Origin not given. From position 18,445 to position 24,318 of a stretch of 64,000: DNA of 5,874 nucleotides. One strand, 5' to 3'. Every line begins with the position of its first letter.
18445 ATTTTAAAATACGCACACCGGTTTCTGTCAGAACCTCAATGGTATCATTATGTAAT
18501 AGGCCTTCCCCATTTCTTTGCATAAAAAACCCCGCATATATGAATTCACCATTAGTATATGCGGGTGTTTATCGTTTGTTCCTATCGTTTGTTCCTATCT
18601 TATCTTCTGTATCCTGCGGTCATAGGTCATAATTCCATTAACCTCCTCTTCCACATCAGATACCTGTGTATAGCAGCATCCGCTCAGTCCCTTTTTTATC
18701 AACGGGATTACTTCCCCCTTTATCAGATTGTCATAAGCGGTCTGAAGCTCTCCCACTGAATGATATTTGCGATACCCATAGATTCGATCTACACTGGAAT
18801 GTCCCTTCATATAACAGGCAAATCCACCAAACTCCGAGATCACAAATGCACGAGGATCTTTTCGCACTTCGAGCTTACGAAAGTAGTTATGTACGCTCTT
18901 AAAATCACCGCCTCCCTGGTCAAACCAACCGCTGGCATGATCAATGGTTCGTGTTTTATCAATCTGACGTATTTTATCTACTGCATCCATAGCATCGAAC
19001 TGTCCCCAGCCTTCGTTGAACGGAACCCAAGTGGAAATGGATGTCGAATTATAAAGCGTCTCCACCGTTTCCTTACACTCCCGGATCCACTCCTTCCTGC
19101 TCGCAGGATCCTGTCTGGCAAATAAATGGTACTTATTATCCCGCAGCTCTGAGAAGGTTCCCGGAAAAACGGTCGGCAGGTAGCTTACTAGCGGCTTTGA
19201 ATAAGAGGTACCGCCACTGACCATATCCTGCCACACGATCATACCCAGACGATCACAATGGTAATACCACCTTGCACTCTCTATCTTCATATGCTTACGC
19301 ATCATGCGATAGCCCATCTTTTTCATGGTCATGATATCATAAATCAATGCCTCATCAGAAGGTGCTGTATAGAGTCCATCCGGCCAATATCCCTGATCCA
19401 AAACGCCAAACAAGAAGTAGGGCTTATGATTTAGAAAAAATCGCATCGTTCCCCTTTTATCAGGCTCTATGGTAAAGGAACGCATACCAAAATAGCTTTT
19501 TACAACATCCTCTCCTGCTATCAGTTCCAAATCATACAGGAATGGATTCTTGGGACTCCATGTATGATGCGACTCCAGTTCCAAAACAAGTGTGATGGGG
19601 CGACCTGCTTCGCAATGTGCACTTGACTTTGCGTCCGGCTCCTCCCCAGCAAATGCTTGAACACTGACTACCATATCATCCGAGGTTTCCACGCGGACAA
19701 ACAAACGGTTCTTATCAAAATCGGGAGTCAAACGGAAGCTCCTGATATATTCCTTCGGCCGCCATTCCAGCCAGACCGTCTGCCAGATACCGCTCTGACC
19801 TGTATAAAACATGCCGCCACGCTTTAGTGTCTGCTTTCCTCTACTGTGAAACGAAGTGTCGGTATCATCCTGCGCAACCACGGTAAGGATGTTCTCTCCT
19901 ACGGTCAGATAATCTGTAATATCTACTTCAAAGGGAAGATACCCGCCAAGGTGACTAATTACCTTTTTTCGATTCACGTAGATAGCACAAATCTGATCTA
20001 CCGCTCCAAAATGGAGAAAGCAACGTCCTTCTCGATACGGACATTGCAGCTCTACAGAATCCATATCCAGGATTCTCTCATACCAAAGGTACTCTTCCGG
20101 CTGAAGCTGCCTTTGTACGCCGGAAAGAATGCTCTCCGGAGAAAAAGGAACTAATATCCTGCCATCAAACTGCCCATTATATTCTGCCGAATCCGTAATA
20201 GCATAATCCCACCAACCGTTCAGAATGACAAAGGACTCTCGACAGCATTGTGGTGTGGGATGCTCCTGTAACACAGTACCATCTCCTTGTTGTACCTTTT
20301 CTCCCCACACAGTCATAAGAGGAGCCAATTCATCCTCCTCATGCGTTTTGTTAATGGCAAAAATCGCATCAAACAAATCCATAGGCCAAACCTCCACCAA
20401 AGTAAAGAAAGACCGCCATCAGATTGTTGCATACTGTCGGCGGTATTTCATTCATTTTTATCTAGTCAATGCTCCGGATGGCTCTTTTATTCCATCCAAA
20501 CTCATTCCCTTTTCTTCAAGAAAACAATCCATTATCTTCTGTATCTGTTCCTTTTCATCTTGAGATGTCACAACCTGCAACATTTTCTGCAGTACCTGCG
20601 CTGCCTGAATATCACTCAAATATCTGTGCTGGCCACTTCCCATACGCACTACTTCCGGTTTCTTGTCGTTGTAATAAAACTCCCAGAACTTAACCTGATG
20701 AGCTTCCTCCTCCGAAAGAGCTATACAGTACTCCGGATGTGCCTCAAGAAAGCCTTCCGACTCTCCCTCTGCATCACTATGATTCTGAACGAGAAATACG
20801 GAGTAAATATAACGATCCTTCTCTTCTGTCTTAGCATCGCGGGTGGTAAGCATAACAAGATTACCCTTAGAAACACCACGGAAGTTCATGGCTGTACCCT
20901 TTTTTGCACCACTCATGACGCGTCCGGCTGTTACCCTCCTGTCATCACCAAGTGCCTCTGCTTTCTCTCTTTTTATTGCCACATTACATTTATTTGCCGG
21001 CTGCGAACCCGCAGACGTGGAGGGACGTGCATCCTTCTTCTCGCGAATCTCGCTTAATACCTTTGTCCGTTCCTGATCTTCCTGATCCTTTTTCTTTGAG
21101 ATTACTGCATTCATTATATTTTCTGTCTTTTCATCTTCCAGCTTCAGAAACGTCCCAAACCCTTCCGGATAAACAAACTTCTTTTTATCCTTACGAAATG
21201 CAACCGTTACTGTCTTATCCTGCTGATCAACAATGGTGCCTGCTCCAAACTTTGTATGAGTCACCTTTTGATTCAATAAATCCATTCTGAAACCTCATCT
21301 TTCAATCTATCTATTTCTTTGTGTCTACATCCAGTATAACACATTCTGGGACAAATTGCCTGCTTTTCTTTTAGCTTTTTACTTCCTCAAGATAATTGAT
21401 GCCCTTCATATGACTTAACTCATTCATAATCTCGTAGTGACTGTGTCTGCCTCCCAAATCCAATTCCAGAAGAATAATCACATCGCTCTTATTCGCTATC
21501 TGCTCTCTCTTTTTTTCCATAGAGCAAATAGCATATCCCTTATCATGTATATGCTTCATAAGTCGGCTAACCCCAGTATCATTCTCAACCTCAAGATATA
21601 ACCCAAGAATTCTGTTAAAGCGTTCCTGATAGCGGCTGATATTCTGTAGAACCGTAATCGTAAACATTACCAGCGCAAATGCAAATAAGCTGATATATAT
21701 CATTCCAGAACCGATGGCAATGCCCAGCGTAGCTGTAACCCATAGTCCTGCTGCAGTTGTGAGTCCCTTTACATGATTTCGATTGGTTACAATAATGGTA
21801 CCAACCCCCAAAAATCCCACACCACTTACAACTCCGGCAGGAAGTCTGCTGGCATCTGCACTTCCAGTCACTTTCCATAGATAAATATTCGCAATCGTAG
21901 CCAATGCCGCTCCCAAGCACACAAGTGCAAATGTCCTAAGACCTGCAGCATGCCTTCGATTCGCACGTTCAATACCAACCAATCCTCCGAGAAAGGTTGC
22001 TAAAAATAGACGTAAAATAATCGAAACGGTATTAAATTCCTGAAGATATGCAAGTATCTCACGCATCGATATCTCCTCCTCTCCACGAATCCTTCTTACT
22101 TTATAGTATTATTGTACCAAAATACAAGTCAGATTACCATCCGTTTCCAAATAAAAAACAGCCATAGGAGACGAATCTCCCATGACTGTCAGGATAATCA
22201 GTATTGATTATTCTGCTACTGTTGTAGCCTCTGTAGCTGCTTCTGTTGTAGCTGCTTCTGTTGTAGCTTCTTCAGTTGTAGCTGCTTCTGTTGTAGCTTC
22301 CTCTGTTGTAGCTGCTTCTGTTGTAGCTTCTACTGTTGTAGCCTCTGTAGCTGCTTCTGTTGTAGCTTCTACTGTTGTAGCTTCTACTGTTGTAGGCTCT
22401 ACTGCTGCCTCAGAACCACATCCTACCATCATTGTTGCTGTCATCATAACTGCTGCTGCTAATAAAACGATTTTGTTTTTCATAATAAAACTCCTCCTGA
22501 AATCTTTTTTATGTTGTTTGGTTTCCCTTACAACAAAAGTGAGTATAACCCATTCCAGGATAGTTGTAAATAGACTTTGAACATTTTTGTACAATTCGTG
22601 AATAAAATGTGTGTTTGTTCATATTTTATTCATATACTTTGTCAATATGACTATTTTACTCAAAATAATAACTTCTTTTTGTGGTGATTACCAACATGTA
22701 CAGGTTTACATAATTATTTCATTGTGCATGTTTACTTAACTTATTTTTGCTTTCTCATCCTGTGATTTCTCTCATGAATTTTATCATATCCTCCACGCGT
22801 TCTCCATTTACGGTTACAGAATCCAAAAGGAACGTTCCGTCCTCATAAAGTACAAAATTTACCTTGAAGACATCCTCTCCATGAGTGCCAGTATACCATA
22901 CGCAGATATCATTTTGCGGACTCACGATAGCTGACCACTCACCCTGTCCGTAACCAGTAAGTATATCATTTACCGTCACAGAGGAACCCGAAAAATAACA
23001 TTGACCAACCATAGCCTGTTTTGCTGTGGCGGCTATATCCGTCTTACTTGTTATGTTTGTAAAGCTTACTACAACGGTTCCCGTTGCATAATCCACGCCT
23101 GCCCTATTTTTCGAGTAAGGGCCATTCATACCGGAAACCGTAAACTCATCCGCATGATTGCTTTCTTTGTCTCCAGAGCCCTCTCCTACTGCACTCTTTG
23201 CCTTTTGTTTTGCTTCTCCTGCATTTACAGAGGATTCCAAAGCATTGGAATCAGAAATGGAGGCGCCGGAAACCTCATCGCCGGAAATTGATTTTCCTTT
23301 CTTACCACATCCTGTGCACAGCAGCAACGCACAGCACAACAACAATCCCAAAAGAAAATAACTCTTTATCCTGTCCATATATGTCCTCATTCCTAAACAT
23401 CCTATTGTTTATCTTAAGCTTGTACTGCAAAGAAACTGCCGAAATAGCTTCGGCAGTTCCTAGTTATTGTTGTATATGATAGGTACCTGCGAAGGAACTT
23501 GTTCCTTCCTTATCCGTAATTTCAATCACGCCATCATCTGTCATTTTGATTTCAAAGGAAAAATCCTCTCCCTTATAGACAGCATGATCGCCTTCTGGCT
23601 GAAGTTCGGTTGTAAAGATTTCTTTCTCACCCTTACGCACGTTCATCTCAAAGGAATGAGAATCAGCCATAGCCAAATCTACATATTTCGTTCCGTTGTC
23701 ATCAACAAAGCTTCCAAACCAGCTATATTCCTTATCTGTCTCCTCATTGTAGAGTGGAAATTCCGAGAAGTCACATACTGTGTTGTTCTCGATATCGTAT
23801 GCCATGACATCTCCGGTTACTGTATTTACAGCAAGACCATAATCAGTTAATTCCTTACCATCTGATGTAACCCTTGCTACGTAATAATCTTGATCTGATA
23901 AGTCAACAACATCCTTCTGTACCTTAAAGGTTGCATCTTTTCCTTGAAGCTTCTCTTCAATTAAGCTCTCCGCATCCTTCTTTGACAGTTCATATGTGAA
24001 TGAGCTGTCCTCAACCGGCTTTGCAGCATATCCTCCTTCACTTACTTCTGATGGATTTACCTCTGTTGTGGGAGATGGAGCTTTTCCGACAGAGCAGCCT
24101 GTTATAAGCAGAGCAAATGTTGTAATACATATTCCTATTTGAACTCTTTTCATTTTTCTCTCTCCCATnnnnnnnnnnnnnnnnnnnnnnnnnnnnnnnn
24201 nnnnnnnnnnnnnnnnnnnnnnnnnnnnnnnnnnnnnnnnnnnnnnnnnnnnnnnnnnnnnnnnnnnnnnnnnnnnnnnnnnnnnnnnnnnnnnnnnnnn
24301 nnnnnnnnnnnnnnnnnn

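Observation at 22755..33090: Triad of paralogous FN3-array/Big_2 secreted proteins, one fused to an amidase, plus two lipoproteins, with no recognisable wall anchor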

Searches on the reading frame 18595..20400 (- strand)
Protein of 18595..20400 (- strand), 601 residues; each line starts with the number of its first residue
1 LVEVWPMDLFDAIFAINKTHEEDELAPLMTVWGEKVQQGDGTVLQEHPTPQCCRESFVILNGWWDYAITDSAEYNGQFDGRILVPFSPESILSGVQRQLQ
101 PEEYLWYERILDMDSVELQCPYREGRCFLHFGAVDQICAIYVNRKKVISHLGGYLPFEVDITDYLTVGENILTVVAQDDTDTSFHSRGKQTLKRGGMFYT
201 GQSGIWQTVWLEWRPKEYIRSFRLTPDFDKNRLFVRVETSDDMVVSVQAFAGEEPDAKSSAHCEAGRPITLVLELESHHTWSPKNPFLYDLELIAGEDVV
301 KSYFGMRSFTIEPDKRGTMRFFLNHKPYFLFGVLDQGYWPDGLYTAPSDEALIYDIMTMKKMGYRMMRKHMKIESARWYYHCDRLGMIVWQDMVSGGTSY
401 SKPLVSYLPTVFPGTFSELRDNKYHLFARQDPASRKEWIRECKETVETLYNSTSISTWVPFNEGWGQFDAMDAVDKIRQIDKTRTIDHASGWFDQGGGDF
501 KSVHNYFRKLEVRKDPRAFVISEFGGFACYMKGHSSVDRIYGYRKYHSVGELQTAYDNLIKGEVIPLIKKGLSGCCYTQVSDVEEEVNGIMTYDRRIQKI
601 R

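Call 7: search_protein_families(library=pfam, proteins=[window:18595-20400:-], max_evalue=0.001)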
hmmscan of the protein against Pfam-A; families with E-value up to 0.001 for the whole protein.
window:18595-20400:- (601 aa): 4 families
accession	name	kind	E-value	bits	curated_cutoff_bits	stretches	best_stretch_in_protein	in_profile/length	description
PF02837.24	Glyco_hydro_2_N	-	3.5e-11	43.7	28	1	106-212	68-166/169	Glycosyl hydrolases family 2, sugar binding domain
PF00703.27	Glyco_hydro_2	-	4.6e-07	31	23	1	218-307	2-109/109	Glycosyl hydrolases family 2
PF22666.2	Glyco_hydro_2_N2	-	5.8e-07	30.2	27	1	102-180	47-121/167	Glycosyl hydrolase 2 galactose-binding domain-like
PF02836.23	Glyco_hydro_2_C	-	1.6e-06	28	21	1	320-491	7-163/302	Glycosyl hydrolases family 2, TIM barrel domain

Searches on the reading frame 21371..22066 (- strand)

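Call 8: search_protein_families(library=pfam, proteins=[window:21371-22066:-], max_evalue=0.001)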
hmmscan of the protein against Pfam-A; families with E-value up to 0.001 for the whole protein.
window:21371-22066:- (231 aa): 1 family
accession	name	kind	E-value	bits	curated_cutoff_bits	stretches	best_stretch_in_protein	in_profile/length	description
PF02308.21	MgtC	-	3.9e-36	124.5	31.4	1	20-145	1-120/121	MgtC family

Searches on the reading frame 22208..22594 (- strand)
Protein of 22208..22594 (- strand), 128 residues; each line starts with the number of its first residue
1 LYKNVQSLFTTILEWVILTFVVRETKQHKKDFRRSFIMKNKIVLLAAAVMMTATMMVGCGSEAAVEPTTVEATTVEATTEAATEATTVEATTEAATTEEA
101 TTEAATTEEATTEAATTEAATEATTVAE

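Call 3: search_protein_families(library=pfam, proteins=[window:22208-22594:-], max_evalue=0.1)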
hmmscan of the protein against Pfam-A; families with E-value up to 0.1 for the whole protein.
window:22208-22594:- (128 aa): 2 families
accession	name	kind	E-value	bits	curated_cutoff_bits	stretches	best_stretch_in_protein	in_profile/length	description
PF25609.1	Unc5_NetrinR_N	-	0.0084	16.8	27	1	33-94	14-75/105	Netrin receptor unc-5 N-terminal domain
PF12725.13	DUF3810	-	0.037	13.8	28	1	9-113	28-127/311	Protein of unknown function (DUF3810)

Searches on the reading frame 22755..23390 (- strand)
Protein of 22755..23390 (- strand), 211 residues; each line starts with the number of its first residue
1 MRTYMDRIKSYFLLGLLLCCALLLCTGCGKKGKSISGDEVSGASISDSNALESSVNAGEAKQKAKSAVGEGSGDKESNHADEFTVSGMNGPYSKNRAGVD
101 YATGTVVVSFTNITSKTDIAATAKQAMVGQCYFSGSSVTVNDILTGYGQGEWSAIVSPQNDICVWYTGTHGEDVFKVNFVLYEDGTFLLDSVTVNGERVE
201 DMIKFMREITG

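Call 3: search_protein_families(library=pfam, proteins=[window:22755-23390:-], max_evalue=0.1)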
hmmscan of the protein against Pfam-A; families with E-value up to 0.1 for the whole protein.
window:22755-23390:- (211 aa): 1 family
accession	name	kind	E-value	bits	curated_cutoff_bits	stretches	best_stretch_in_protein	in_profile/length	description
PF22148.1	Fervidolysin_NPro-like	-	0.018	15.8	21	1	93-126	7-38/81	Fervidolysin N-terminal prodomain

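Call 4: search_protein_families(library=ncbifam, proteins=[window:22755-23390:-], max_evalue=0.1)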
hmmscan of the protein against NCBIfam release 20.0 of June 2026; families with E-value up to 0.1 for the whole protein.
window:22755-23390:- (211 aa): 0 families

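Call 76: search_protein_families(library=phrogs, proteins=[window:22755-23390:-], max_evalue=0.001)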
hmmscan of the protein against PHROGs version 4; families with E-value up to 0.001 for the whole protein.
window:22755-23390:- (211 aa): 0 families

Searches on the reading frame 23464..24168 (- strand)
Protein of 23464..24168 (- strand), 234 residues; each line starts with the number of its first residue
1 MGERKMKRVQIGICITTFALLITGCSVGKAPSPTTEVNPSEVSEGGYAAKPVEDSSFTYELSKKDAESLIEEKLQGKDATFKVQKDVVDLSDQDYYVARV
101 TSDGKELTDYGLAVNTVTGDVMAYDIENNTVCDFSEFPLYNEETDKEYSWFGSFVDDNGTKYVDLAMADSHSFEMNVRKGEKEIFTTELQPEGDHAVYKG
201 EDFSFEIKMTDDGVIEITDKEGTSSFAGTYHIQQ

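Call 3: search_protein_families(library=pfam, proteins=[window:23464-24168:-], max_evalue=0.1)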
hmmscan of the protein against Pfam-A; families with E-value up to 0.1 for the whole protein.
window:23464-24168:- (234 aa): 1 family
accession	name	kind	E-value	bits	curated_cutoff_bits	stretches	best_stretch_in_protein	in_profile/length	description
PF20164.4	GspA_SrpA_N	-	0.053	14.4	27.4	0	196-214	14-33/117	GspA/SrpA SigLec-like domain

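Call 4: search_protein_families(library=ncbifam, proteins=[window:23464-24168:-], max_evalue=0.1)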
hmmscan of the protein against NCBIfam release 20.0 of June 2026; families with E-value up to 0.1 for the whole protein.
window:23464-24168:- (234 aa): 1 family
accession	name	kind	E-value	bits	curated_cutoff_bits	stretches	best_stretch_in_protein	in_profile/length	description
NF038000.1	mutacin_prime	exception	0.033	14.4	110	0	204-232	21-49/64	mutacin-like lanthipeptide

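Call 34: find_homologous_proteins(query=window:23464-24168:-, max_evalue=0.001)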
Query window:23464-24168:- (234 aa): 2 proteins with E <= 0.001 among 168 candidates.
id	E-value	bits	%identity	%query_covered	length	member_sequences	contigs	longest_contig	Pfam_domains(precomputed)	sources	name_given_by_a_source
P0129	2.8e-147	506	100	98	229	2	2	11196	-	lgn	-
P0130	1.3e-66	242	52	98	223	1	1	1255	-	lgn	-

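Call 36: search_protein_families(library=pfam, alignment_id=A3, max_evalue=1)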
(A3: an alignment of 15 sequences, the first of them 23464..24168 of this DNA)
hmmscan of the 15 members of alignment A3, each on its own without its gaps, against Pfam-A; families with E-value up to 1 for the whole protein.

A. member 1, window:23464-24168:- (234 aa): 1 family
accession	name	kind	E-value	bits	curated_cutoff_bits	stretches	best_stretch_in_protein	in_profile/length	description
PF20164.4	GspA_SrpA_N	-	0.053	14.4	27.4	1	196-214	14-33/117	GspA/SrpA SigLec-like domain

B. families by the number of members that match (of 15 scanned): 14 families
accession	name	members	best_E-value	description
PF21827.1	New_glue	3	0.015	New glue protein family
PF12156.14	ATPase-cat_bd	2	0.0088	Putative metal-binding domain of cation transport ATPase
PF21641.3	NarE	2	0.011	NarE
PF22692.1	LlgE_F_G_D1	2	0.02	Flagellar hook protein FlgE/F/G D1 domain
PF12079.13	DUF3558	2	0.037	Protein of unknown function (DUF3558)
PF19404.4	DUF5977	1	0.043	Family of unknown function (DUF5977)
PF20164.4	GspA_SrpA_N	1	0.053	GspA/SrpA SigLec-like domain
PF09414.15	RNA_ligase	1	0.087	RNA ligase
PF18705.7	DUF5643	1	0.12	Family of unknown function (DUF5643)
PF02639.20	DUF188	1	0.21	Uncharacterized BCR, YaiI/YqxD family COG1671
PF07930.17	DAP_B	1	0.38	D-aminopeptidase, domain B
PF20205.3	DUF6567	1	0.42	Family of unknown function (DUF6567)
PF13627.12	LptM_cons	1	0.52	LPS-assembly lipoprotein LptM, conserved region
PF09085.16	Adhes-Ig_like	1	0.6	Adhesion molecule, immunoglobulin-like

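Call 37: search_solved_structures(query=A3, max_evalue=5)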
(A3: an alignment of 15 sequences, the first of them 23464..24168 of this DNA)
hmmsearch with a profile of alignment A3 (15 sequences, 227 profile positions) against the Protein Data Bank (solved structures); distinct sequences matched with E-value up to 5: 4.
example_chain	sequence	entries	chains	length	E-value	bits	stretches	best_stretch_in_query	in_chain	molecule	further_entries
8bl6_A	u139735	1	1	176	0.0015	21.3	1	148-218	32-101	dIG14-scdim-EF62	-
8bl3_A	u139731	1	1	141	0.0036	20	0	148-190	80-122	scIg12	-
9xf5_A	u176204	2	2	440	1.2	11.8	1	1-57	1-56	ABC transporter substrate-binding protein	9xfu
7skp_A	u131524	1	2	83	1.5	11.4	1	148-192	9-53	De novo synthetic protein DIG14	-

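Call 50: predict_structure(alignment_id=A4)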
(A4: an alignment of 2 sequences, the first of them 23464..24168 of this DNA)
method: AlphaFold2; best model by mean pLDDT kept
length: 234 residues; sequences in the alignment: 2
mean_pLDDT: 49.0   pTM: 0.38
mean pLDDT of the five models: 49.0, 48.7, 44.6, 40.2, 35.3
residues with pLDDT >= 90: 0; 70-90: 23; 50-70: 83; < 50: 128
segments of 3 or more residues with pLDDT < 50: 1-21, 23-59, 152-209
pLDDT, mean of each block of 10 residues (from residue 1): 40 39 35 33 31 35 65 60 58 69 63 69 75 57 52 41 38 40 40 40 43 53 52 48
secondary structure, 60 per line:
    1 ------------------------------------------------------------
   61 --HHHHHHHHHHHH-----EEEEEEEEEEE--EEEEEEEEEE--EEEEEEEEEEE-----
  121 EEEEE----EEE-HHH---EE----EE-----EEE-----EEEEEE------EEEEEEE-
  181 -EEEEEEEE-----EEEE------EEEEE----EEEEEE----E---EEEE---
elements in order: H63-74 E80-90 E93-102 E105-115 E121-125 E130-132 E153-155 E161-166 E173-179 E182-189 E195-198 E205-209 E214-219 E228-231

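Call 54: fold_search(model_id=the predicted structure, library=pdb)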
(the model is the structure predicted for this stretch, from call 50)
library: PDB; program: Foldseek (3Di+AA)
matches with E <= 10: 485; with E <= 0.001: 0
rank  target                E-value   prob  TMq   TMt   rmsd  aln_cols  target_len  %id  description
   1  22gu                  1.3e-01  0.12  0.13  0.13  15.2       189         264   15  Crystal structure of the CJ1041C protein from Campylobacter jejuni in complex with Ca2+ in space group P212121 (released 2026-04-01)
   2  22gx_B                1.6e-01  0.09  0.12  0.11  16.7       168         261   15  Crystal structure of the CJ1041C protein from Campylobacter jejuni in the apo form in space group C2 (released 2026-04-01)
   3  22gv_A                1.8e-01  0.11  0.13  0.12  17.0       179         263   14  Crystal structure of the CJ1041C protein from Campylobacter jejuni in complex with Ca2+ in space group P1 (released 2026-04-01)
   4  22gw_D                2.0e-01  0.08  0.12  0.11  16.9       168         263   15  Crystal structure of the CJ1041C protein from Campylobacter jejuni in the apo form in space group P2 (released 2026-04-01)
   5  3v7d_D                2.6e-01  0.09  0.13  0.08  15.4       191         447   12  Crystal Structure of ScSkp1-ScCdc4-pSic1 peptide complex (released 2012-05-02)
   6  8j07_m1               3.1e-01  0.05  0.11  0.06  35.5       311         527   14  96nm repeat of human respiratory doublet microtubule and associated axonemal complexes (released 2023-07-26)
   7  9m59_A                3.7e-01  0.11  0.12  0.07  15.2       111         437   15  Cu/Zn-superoxide dismutase from Deinococcus radiodurans (Calcium-bound) (released 2025-09-24)
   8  7xay_B                3.9e-01  0.06  0.13  0.10  17.3       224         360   11  Crystal structure of Hat1-Hat2-Asf1-H3-H4 (released 2022-05-18)
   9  22gw_C                4.1e-01  0.06  0.12  0.11  16.5       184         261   14  Crystal structure of the CJ1041C protein from Campylobacter jejuni in the apo form in space group P2 (released 2026-04-01)
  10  2v43_B                5.2e-01  0.09  0.18  0.16  17.5       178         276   12  Crystal structure of RseB: a sensor for periplasmic stress response in E. coli (released 2007-08-28)
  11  7qdr_C                5.8e-01  0.05  0.12  0.10  16.8       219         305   12  Apo human SKI complex in the closed state (released 2022-02-02)
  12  4av8                  5.8e-01  0.05  0.13  0.10  16.6       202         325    9  Kluyveromyces lactis Hsv2 complete loop 6CD (released 2012-06-13)
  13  1nex_B                6.1e-01  0.06  0.12  0.08  15.7       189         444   14  Crystal Structure of ScSkp1-ScCdc4-CPD peptide complex (released 2003-02-18)
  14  6zqb_JC               6.1e-01  0.04  0.11  0.09  16.9       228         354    9  Cryo-EM structure of the 90S pre-ribosome from Saccharomyces cerevisiae, state B2 (released 2020-09-23)
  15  6in9_A                6.5e-01  0.08  0.17  0.15  17.2       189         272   10  Crystal structure of MucB in complex with MucA(peri) (released 2019-07-24)
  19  5boi                  7.3e-01  0.69  0.20  0.21   4.0        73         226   14  Bacillus megaterium YpeB C-terminal domain (released 2015-08-12)
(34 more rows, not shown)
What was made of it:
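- Tried and rejected: Lp234 structure (calls 50, 54).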

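Call 76: search_protein_families(library=phrogs, proteins=[window:23464-24168:-], max_evalue=0.001)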
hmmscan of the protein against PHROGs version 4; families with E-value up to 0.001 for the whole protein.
window:23464-24168:- (234 aa): 0 families
